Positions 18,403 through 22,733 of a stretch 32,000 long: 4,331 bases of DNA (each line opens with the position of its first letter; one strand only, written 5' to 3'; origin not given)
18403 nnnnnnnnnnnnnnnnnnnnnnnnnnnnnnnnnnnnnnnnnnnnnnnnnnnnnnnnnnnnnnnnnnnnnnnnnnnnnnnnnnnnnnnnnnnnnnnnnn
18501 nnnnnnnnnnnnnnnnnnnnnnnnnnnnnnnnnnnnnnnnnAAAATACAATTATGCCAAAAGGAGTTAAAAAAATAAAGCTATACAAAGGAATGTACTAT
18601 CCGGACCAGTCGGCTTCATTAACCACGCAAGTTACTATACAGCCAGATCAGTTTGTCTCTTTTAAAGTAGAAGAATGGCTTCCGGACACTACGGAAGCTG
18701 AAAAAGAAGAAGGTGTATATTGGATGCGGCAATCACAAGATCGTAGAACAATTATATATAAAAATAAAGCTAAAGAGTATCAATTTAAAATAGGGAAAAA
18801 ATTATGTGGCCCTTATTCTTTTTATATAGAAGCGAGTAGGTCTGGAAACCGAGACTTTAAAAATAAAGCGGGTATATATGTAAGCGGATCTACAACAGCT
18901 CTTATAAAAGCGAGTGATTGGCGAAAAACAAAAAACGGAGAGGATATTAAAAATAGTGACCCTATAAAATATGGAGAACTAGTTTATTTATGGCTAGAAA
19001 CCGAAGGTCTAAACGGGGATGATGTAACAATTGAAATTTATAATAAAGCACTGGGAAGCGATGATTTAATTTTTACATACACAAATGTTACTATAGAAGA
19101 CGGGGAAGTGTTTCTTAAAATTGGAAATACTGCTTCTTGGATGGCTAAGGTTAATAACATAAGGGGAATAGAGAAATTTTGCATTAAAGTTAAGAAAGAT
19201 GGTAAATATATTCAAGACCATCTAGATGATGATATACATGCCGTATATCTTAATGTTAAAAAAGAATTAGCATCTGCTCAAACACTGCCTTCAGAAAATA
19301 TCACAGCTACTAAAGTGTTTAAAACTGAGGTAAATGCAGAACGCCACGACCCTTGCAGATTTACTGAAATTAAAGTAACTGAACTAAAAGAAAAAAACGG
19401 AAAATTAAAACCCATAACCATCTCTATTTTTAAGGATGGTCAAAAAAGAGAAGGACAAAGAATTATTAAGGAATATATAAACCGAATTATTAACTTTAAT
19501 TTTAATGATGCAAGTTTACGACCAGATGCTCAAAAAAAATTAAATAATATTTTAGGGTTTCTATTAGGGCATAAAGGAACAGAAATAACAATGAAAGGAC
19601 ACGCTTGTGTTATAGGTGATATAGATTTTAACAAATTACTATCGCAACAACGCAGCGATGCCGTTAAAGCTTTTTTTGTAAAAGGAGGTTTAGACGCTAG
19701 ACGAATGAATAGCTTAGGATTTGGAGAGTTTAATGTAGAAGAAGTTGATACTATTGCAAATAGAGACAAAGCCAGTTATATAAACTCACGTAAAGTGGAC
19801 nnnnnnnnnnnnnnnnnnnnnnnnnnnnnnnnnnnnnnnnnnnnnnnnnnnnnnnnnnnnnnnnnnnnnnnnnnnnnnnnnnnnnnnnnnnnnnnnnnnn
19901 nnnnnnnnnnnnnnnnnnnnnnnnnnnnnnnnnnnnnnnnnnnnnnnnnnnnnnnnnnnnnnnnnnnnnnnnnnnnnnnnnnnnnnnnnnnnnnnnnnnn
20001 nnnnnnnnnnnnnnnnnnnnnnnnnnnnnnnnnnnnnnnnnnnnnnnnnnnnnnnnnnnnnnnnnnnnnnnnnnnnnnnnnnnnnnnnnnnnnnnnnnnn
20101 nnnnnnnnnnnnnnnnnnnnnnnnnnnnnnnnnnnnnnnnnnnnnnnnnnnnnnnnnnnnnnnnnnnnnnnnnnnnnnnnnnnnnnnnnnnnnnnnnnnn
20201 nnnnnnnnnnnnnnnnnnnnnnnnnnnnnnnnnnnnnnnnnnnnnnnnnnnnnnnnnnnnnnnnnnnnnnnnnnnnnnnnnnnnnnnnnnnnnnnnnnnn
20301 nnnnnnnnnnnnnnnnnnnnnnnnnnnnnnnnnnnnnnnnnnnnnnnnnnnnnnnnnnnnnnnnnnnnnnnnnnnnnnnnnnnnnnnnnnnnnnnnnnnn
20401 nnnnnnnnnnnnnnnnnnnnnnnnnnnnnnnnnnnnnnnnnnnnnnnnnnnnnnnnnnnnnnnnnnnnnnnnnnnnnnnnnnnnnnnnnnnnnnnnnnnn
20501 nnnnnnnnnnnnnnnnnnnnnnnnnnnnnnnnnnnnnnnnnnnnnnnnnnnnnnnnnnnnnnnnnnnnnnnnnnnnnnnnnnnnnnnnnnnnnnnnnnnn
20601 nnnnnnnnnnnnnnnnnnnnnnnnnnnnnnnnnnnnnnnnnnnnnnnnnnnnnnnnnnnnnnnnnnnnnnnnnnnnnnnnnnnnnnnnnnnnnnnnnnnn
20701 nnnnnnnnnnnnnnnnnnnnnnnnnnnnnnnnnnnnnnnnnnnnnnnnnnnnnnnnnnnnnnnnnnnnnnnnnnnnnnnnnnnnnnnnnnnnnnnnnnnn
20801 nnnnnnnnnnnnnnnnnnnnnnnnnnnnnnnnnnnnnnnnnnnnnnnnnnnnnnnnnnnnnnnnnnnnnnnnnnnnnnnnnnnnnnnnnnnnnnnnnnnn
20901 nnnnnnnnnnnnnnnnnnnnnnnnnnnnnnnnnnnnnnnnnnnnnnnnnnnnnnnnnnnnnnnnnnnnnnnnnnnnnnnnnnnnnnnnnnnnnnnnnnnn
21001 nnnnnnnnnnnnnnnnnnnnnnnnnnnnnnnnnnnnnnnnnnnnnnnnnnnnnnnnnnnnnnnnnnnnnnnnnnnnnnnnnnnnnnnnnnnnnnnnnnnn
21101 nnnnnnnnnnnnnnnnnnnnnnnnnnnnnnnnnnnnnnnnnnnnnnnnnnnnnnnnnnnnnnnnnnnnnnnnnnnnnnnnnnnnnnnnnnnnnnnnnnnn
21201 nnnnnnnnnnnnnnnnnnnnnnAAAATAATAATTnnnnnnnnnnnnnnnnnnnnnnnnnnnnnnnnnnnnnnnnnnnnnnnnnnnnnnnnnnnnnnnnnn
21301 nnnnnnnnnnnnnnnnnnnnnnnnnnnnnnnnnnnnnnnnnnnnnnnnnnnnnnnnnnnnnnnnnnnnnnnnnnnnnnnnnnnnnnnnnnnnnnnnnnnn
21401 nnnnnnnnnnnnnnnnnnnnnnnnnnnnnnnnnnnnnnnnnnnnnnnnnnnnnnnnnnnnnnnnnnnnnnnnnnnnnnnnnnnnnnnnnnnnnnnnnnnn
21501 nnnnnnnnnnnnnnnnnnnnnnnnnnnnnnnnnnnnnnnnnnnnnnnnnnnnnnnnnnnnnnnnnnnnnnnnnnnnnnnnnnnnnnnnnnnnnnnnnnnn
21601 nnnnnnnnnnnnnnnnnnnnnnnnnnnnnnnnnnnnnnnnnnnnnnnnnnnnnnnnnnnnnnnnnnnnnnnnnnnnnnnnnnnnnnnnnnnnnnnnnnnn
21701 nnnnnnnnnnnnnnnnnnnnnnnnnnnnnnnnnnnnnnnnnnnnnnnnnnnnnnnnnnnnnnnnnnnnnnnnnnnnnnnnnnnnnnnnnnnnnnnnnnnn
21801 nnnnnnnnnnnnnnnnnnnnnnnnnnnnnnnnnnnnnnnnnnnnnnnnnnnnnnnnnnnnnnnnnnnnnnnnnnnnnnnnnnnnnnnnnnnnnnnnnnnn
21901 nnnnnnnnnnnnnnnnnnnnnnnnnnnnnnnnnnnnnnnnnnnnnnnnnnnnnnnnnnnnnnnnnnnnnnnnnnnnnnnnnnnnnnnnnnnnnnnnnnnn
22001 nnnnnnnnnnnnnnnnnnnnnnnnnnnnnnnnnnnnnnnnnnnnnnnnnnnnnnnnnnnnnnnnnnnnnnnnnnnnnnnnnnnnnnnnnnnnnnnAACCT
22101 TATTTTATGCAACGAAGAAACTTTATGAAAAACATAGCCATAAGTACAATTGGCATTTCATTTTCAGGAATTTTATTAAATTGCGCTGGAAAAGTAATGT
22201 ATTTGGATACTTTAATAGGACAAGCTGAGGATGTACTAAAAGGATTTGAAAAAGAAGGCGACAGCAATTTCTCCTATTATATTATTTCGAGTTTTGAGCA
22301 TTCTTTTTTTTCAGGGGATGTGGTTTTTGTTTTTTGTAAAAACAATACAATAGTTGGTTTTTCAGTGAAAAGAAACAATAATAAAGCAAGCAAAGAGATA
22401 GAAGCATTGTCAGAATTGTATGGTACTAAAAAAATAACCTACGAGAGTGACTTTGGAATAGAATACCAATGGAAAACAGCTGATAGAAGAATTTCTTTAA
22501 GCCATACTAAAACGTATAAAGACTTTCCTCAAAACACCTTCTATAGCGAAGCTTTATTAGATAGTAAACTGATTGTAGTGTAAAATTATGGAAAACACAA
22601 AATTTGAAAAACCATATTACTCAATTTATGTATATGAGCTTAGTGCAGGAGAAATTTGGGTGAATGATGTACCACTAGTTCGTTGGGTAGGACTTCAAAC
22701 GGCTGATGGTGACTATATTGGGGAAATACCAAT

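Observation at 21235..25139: Tandem 286-aa + 158-aa gene unit repeated about 2.05 times, with mosaic conservation (variable N-half, near-identical C-half)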

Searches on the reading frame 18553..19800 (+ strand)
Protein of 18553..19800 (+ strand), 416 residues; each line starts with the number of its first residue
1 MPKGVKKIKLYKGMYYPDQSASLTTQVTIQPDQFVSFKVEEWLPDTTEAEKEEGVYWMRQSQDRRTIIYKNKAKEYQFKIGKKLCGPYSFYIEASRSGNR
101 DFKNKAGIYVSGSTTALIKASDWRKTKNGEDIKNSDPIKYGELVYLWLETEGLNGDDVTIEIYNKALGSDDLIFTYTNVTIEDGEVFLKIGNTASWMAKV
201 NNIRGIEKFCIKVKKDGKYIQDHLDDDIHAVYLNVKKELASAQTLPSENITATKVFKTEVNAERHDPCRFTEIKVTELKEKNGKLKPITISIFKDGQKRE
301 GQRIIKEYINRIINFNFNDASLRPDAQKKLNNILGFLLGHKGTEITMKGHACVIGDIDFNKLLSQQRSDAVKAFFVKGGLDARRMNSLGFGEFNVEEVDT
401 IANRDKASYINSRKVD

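Call 82: search_solved_structures(query=window:18553-19800:+, max_evalue=1)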
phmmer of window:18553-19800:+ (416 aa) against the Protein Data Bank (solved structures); distinct sequences matched with E-value up to 1: 45.
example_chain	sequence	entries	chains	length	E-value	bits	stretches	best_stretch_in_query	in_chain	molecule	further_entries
5wtp_A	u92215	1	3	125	5.9e-11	45.5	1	301-392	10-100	OmpA family protein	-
7f4v_aB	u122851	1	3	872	1e-10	44.7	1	313-393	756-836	Photosystem I P700 chlorophyll a apoprotein A2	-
5wtl_A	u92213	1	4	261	4.9e-10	42.5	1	302-392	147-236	OmpA family protein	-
5u1h_A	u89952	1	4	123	6.8e-08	35.4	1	312-394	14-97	Outer membrane porin F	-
2k1s_A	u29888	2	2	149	1.5e-07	34.3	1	298-395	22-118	Inner membrane lipoprotein yiaD | Probable lipoprotein YiaD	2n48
2mqe_A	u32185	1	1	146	5.7e-07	32.4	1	313-403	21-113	OmpA domain protein transmembrane region-containing protein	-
5nhx_A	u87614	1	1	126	8.9e-07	31.7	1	313-403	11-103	Outer membrane protein A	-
1oap_A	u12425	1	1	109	2.3e-06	30.3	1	310-414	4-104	PEPTIDOGLYCAN-ASSOCIATED LIPOPROTEIN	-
2hqs_H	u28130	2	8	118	2.9e-06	30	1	310-414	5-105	Peptidoglycan-associated lipoprotein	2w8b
9rle_P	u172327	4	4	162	3.2e-06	29.9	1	309-414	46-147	Peptidoglycan-associated lipoprotein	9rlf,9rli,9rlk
3nb3_A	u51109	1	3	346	4e-06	29.6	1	313-403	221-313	Outer membrane protein A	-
4rha_A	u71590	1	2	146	6.6e-06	28.9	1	313-403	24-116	Outer membrane protein A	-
4erh_A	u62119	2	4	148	6.9e-06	28.8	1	313-403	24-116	Outer membrane protein A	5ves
9v99_A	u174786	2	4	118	1.1e-05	28.2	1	314-397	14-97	Outer membrane beta-barrel domain-containing protein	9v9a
4g4v_A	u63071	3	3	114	1.4e-05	27.8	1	310-392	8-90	Peptidoglycan-associated lipoprotein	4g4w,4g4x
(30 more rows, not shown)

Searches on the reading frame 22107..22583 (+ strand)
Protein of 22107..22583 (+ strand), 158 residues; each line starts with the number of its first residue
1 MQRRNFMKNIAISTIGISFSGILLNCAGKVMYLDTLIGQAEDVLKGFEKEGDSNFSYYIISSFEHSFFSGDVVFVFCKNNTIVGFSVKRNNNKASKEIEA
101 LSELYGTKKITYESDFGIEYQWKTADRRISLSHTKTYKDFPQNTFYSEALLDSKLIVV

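Call 5: search_protein_families(library=pfam, proteins=[window:22107-22583:+], max_evalue=0.1)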
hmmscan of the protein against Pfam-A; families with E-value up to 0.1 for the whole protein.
window:22107-22583:+ (158 aa): 1 family
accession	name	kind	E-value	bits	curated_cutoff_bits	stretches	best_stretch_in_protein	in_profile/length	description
PF04193.19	PQ-loop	-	0.071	13.3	22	0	13-39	29-55/61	PQ loop repeat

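Call 6: search_protein_families(library=ncbifam, proteins=[window:22107-22583:+], max_evalue=0.1)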
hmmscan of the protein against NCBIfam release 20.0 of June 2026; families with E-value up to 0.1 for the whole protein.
window:22107-22583:+ (158 aa): 0 families

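Call 62: search_protein_families(library=pfam, alignment_id=A6, max_evalue=10)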
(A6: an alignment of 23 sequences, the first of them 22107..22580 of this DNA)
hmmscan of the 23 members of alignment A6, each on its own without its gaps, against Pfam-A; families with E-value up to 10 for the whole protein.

A. member 1, window:22107-22580:+ (158 aa): 2 families
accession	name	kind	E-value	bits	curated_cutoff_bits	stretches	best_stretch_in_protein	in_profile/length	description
PF04193.19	PQ-loop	-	0.071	13.3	22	1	13-39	29-55/61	PQ loop repeat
PF17764.6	PriA_3primeBD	-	0.23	11.8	22.7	1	52-104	9-61/96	3'DNA-binding domain (3'BD)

B. families by the number of members that match (of 23 scanned): 18 families
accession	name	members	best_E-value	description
PF20236.3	DUF6593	3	0.058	Family of unknown function (DUF6593)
PF14088.11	DUF4268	2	0.037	Domain of unknown function (DUF4268)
PF25658.1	FV_peptidase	2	0.039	Putative filamentous viruses peptidase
PF25635.1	SPV1_VP10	1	0.0035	Sulfolobus polyhedral virus 1 capsid protein VP10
PF09759.15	Atx10homo_assoc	1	0.013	Spinocerebellar ataxia type 10 protein domain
PF09245.15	MA-Mit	1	0.019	Mycoplasma arthritidis-derived mitogen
PF09188.15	DUF1951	1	0.039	Domain of unknown function (DUF1951)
PF18597.7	SH3_19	1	0.044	Myosin X N-terminal SH3 domain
PF20192.3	DUF6555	1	0.051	Family of unknown function (DUF6555)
PF02718.19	Herpes_UL31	1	0.055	Herpesvirus UL31-like protein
PF14470.12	bPH_3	1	0.06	Bacterial PH domain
PF04193.19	PQ-loop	1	0.071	PQ loop repeat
PF23974.1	DUF7300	1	0.093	Domain of unknown function (DUF7300)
PF17991.7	Thioredoxin_10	1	0.12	Thioredoxin like C-terminal domain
PF06018.20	CodY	1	0.13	CodY GAF-like domain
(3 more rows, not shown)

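Call 63: search_protein_families(library=ncbifam, alignment_id=A6, max_evalue=10)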
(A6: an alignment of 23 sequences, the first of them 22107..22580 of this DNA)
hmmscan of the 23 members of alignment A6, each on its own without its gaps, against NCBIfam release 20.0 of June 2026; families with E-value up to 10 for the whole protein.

A. member 1, window:22107-22580:+ (158 aa): 0 families

B. families by the number of members that match (of 23 scanned): 8 families
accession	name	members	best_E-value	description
TIGR04237.1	seadorna_VP9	1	0.0002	seadornavirus/coltivirus VP9 protein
TIGR01409.1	TAT_signal_seq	1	0.039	twin-arginine translocation signal domain-containing protein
NF011357.0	PRK14775.1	1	0.082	lipoprotein signal peptidase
TIGR02787.1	codY_Gpos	1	0.1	GTP-sensing pleiotropic transcriptional regulator CodY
TIGR01060.2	eno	1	0.15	phosphopyruvate hydratase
NF002242.0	PRK01151.1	1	0.15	30S ribosomal protein S17e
NF047365.1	TscA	1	0.15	type II toxin-antitoxin system antitoxin TscA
NF045871.1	MBA_Nterm_para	1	0.34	MBA family surface membrane protein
